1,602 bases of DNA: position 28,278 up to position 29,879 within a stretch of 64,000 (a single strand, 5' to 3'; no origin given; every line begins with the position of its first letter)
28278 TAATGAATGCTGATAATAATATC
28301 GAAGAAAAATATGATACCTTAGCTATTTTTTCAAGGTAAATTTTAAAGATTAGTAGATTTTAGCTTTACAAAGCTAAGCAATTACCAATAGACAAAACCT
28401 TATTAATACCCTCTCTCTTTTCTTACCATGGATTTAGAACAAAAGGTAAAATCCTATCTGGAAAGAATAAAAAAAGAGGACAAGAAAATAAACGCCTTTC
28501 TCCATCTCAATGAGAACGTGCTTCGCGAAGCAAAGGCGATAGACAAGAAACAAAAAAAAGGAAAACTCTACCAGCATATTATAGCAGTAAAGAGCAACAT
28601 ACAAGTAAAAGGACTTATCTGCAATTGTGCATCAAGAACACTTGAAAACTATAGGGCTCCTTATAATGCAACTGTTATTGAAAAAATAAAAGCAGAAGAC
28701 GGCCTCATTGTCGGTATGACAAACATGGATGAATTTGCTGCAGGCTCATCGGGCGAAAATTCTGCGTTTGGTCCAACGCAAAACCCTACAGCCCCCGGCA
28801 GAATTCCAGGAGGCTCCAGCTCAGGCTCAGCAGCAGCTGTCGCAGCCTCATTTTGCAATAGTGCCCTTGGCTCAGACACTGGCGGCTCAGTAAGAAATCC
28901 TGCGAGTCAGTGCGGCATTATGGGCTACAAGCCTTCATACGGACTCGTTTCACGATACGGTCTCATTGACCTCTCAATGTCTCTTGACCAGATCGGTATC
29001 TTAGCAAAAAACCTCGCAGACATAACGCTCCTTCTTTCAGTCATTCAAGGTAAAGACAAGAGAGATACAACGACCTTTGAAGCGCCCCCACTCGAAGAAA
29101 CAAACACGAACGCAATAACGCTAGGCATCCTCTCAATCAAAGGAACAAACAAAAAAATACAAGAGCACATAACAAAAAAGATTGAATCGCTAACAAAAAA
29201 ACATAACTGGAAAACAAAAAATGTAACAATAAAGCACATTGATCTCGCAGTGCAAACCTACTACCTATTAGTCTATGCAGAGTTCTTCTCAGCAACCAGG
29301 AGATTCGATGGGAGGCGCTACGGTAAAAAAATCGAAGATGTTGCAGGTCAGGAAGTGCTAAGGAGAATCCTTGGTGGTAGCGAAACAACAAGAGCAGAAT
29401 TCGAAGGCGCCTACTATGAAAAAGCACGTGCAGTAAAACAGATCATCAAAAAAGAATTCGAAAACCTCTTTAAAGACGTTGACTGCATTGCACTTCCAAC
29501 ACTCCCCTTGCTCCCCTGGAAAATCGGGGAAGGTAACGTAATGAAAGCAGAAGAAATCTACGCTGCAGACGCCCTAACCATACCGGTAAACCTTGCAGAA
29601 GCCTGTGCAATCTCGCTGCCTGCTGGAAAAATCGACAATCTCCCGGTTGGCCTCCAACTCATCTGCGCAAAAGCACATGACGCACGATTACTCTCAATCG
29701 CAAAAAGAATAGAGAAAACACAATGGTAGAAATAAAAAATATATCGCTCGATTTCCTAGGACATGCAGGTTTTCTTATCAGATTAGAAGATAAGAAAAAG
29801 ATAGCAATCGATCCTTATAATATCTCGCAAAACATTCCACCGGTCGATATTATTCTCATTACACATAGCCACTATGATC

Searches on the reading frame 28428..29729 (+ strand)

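Call 49: search_protein_families(library=pfam, proteins=[window:28428-29729:+], max_evalue=0.001)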
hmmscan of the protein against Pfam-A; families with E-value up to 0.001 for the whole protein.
window:28428-29729:+ (433 aa): 1 family
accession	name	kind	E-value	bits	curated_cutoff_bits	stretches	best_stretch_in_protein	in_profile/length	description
PF01425.27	Amidase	-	1.6e-114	383.9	27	1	7-422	3-445/445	Amidase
